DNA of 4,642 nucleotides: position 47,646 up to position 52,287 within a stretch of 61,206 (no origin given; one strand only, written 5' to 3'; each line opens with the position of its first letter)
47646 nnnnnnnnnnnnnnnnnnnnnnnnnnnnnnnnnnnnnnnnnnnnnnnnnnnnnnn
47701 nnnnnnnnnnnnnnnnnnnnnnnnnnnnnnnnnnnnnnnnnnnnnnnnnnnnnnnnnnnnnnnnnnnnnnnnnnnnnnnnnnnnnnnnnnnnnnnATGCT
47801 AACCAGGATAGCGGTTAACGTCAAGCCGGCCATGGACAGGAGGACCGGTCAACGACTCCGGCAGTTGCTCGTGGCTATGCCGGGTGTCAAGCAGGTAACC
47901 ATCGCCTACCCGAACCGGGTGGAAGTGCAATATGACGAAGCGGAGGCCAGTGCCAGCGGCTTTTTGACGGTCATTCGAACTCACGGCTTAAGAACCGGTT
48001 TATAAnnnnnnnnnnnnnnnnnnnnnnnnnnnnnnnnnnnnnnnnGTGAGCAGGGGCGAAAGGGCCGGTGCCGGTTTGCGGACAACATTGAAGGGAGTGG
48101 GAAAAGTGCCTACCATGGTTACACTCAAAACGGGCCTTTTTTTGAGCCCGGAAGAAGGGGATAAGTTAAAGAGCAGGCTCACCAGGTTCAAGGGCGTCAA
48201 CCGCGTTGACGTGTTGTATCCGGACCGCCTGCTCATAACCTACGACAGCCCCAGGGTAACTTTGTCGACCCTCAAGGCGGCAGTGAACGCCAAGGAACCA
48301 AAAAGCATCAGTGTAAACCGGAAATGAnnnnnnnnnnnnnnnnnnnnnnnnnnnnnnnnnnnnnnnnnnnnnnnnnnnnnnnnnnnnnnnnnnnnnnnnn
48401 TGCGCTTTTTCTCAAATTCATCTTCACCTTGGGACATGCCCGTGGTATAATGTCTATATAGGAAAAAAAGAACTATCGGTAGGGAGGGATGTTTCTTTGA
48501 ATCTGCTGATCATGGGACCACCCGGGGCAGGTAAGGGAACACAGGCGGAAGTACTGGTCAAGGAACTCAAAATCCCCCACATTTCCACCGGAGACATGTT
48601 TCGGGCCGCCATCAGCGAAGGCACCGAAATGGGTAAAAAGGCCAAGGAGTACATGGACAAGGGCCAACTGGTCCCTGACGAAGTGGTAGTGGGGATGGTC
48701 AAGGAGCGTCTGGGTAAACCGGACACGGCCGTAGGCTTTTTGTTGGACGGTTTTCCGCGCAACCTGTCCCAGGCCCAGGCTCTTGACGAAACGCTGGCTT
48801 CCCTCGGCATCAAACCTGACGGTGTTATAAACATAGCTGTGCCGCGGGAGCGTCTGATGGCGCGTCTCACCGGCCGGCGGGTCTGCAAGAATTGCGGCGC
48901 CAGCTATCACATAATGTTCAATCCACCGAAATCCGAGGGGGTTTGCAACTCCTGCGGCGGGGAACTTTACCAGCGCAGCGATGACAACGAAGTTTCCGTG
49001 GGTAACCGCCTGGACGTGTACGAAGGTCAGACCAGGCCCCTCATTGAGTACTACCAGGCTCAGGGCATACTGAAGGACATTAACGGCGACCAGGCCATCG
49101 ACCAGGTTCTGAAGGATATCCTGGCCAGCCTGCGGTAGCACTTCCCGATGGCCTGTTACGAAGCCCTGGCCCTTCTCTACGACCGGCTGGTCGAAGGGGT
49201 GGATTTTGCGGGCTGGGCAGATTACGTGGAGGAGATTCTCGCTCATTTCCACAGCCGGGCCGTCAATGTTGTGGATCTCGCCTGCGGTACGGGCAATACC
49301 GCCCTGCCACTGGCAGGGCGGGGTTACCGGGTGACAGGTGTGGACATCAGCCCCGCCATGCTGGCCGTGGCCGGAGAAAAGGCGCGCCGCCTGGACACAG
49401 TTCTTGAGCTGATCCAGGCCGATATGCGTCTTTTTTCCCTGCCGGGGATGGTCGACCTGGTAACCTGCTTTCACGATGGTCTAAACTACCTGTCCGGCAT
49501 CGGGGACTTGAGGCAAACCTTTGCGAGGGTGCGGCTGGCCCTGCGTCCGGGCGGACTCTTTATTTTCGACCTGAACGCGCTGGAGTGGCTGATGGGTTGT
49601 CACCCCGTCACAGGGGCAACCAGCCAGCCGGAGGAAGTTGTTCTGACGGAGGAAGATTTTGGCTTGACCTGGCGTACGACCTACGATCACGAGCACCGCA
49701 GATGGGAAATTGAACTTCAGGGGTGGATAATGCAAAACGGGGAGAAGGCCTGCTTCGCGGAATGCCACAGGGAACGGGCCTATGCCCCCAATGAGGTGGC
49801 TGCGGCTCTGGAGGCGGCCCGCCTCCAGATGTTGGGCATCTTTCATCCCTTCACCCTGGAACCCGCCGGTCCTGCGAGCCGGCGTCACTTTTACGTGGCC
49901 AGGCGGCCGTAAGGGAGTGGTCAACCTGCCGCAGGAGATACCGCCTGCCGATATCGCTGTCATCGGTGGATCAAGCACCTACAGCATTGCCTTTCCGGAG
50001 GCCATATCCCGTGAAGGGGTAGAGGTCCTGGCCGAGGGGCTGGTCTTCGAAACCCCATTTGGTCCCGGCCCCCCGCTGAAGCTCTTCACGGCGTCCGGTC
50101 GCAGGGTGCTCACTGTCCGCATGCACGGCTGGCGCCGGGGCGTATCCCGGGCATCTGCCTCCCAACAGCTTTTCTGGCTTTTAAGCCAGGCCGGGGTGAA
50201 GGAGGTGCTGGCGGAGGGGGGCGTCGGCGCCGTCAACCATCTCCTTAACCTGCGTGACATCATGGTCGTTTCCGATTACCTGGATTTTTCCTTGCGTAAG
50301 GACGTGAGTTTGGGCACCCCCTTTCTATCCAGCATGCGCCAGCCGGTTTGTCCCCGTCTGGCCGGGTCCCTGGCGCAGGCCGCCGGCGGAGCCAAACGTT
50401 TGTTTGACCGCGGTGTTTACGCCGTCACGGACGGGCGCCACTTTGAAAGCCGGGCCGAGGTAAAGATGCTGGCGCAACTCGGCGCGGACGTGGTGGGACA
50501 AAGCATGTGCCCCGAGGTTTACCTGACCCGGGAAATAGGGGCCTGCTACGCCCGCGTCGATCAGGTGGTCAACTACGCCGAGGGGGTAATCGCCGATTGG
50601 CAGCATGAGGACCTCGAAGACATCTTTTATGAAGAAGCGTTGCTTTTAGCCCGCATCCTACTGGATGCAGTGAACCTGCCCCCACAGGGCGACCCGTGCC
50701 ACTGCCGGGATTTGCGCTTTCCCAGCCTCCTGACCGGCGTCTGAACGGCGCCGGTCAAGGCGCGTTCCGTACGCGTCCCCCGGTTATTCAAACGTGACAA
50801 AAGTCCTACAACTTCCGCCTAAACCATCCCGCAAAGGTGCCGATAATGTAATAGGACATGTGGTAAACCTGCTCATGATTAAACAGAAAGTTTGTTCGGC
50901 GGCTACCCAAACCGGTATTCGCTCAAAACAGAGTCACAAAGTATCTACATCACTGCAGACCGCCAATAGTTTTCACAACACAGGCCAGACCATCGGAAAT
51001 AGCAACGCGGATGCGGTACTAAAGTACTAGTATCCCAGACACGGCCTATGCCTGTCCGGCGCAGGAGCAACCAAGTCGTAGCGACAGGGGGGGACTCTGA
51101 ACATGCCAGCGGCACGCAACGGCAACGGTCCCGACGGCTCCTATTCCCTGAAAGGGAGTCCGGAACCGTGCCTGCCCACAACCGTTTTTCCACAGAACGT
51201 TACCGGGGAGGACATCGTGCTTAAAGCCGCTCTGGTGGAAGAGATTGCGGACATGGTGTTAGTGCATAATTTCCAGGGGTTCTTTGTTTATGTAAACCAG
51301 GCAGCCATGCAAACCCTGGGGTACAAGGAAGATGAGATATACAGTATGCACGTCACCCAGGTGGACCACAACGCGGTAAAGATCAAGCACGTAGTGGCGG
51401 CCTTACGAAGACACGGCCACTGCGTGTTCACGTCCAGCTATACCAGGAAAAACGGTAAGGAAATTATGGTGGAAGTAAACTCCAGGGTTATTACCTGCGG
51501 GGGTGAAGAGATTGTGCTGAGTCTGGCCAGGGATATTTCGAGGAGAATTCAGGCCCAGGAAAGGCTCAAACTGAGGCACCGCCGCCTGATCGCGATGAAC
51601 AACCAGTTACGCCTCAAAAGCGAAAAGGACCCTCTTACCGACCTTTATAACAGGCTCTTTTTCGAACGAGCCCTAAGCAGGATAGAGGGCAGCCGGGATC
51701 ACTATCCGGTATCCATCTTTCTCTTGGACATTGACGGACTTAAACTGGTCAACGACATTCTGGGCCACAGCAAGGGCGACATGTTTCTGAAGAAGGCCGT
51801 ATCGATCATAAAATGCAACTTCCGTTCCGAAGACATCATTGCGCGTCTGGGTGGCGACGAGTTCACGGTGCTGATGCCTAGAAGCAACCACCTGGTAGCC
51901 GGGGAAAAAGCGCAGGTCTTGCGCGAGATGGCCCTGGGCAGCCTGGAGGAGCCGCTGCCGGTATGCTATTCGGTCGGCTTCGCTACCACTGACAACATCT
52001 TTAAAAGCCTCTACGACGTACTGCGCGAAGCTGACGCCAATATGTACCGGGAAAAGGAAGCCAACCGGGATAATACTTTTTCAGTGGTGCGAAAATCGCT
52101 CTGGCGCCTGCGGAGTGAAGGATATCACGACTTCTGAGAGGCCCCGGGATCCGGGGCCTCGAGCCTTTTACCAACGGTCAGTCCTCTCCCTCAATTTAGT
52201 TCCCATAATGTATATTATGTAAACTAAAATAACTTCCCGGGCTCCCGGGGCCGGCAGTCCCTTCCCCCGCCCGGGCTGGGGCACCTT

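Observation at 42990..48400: Four tandem modules: SigK-type promoter, ~190-aa cysteine-rich protein, then two CxxC-less HMA-fold proteins. Candidate undescribed spore-surface assembly system.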

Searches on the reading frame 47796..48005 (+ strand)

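Call 3: search_protein_families(library=pfam, proteins=[window:47796-48005:+], max_evalue=1)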
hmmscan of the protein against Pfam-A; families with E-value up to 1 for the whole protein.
window:47796-48005:+ (69 aa): 1 family
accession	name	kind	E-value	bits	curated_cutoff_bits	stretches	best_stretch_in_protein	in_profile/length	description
PF00403.32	HMA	-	0.18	12.7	24.8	1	20-50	15-46/62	Heavy-metal-associated domain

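Call 4: search_protein_families(library=ncbifam, proteins=[window:47796-48005:+], max_evalue=1)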
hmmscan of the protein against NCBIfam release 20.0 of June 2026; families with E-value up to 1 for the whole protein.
window:47796-48005:+ (69 aa): 4 families
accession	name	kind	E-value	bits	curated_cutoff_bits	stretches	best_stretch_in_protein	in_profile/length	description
NF041115.1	UxxU_metal_bind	equivalog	0.0088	16.2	95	1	22-66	23-68/74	metal-binding (seleno)protein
NF047536.1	Cu_chaper_CsoZ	equivalog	0.044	14.2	77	1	15-47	13-46/66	putative copper chaperone CsoZ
NF033795.1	chaper_CopZ_Bs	exception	0.082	13.1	91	1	25-64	22-62/66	copper chaperone CopZ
NF033794.2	chaper_CopZ_Eh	exception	0.16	12.1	95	1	21-66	18-64/68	copper chaperone CopZ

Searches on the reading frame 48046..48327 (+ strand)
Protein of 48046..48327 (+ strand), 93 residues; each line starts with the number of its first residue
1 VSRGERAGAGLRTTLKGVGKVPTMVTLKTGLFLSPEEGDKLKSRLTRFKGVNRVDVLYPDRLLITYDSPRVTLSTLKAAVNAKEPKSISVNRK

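Call 3: search_protein_families(library=pfam, proteins=[window:48046-48327:+], max_evalue=1)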
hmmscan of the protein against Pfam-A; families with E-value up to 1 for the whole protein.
window:48046-48327:+ (93 aa): 1 family
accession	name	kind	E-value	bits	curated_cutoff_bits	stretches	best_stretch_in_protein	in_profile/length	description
PF00403.32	HMA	-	0.0041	17.9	24.8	1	40-82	15-58/62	Heavy-metal-associated domain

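Call 4: search_protein_families(library=ncbifam, proteins=[window:48046-48327:+], max_evalue=1)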
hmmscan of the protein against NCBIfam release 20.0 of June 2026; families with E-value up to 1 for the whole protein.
window:48046-48327:+ (93 aa): 4 families
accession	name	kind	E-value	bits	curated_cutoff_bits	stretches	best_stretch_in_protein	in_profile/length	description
NF033795.1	chaper_CopZ_Bs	exception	0.021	15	91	1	42-81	19-59/66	copper chaperone CopZ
TIGR02052.1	MerP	equivalog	0.059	13.9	92.55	1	42-88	42-90/92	mercury resistance system periplasmic binding protein MerP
NF047536.1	Cu_chaper_CsoZ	equivalog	0.072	13.5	77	1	35-69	13-48/66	putative copper chaperone CsoZ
NF041115.1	UxxU_metal_bind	equivalog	0.14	12.3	95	1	42-81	23-63/74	metal-binding (seleno)protein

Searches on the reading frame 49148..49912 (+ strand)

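Call 48: search_protein_families(library=pfam, proteins=[window:49148-49912:+], max_evalue=0.001)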
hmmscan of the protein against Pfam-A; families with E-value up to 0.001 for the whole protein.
window:49148-49912:+ (254 aa): 6 families
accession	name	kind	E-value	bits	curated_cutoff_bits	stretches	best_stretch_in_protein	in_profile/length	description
PF13649.12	Methyltransf_25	-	1.4e-19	71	27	1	41-136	1-97/97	Methyltransferase domain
PF08241.18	Methyltransf_11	-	3e-16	60.2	21.2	1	42-140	1-95/95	Methyltransferase domain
PF08242.18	Methyltransf_12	-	2.4e-13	51.1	30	1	42-138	1-98/98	Methyltransferase domain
PF13847.12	Methyltransf_31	-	1.9e-12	47.5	27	1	37-148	3-118/145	Methyltransferase domain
PF13489.12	Methyltransf_23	-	3.1e-09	37.2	27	1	22-142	8-118/164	Methyltransferase domain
PF01209.24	Ubie_methyltran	-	1.1e-06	28.6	20.1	1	23-138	35-149/233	ubiE/COQ5 methyltransferase family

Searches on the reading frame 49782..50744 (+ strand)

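Call 48: search_protein_families(library=pfam, proteins=[window:49782-50744:+], max_evalue=0.001)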
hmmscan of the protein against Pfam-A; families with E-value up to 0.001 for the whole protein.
window:49782-50744:+ (320 aa): 1 family
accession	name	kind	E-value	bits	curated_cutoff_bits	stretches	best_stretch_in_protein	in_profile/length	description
PF01048.26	PNP_UDP_1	-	1.6e-28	100.1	25.1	1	81-297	13-232/233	Phosphorylase superfamily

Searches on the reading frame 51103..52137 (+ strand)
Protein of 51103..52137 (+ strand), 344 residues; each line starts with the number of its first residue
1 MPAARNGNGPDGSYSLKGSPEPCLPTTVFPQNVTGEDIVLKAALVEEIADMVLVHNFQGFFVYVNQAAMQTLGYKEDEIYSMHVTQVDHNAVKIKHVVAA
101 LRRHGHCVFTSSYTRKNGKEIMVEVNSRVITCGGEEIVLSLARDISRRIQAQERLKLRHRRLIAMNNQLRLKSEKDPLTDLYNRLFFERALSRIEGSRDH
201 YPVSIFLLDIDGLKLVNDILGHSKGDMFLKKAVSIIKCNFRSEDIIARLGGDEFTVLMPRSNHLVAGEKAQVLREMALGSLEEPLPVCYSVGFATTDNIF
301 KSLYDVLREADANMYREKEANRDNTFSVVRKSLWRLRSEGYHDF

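Call 48: search_protein_families(library=pfam, proteins=[window:51103-52137:+], max_evalue=0.001)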
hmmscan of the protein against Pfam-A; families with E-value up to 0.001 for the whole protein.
window:51103-52137:+ (344 aa): 4 families
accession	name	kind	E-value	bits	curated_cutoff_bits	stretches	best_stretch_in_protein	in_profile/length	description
PF00990.26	GGDEF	-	3.8e-31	108.5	23.8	1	175-323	3-160/161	Diguanylate cyclase, GGDEF domain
PF13426.13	PAS_9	-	4.5e-12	46.6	27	1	50-146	2-102/103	PAS domain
PF00989.32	PAS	-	1.1e-07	32.3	22.6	1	42-145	4-113/113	PAS fold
PF13188.13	PAS_8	-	2.6e-05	24.4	21.8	1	42-79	4-43/65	PAS domain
